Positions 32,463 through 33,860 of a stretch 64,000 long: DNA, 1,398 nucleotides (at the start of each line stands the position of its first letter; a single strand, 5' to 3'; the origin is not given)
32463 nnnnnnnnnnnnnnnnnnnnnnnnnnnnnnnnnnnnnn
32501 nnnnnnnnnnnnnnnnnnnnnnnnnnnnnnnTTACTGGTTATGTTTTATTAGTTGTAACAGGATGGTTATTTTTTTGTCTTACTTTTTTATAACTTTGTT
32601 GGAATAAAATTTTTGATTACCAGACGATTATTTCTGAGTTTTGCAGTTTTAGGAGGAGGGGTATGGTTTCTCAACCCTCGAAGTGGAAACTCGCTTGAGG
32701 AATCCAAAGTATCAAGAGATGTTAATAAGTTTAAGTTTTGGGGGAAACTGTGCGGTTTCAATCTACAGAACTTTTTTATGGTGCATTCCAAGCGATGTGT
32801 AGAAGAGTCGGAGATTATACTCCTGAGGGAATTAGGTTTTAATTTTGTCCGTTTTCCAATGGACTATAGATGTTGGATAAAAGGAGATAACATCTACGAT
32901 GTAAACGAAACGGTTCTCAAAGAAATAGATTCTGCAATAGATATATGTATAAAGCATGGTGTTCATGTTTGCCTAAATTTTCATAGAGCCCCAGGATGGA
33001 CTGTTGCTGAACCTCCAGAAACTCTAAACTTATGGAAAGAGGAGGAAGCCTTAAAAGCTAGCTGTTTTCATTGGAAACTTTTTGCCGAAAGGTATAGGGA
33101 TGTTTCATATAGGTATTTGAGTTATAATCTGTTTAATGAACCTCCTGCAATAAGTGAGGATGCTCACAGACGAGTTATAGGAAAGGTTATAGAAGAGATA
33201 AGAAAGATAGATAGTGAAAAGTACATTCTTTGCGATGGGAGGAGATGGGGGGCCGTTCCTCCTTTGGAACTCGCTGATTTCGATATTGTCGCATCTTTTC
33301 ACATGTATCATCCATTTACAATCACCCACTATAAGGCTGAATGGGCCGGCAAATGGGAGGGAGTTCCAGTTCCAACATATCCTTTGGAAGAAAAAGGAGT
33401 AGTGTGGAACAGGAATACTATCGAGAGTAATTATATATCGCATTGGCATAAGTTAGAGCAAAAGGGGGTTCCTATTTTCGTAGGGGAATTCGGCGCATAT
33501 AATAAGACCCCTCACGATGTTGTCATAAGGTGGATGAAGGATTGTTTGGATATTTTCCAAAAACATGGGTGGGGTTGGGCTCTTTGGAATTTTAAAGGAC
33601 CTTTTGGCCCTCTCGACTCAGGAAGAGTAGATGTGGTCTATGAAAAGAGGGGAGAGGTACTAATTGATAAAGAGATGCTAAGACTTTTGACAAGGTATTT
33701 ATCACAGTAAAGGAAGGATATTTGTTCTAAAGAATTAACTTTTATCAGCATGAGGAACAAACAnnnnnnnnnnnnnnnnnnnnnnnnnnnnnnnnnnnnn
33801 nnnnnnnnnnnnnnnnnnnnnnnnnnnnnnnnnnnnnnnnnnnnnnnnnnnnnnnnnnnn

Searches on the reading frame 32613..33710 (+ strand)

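Call 25: search_protein_families(library=pfam, proteins=[window:32613-33710:+], max_evalue=0.000001)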
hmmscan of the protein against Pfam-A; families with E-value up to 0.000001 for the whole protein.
window:32613-33710:+ (365 aa): 1 family
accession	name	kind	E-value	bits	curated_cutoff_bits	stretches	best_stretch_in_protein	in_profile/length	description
PF00150.24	Cellulase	-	1.8e-33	116.6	23.5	1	58-328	17-269/272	Cellulase (glycosyl hydrolase family 5)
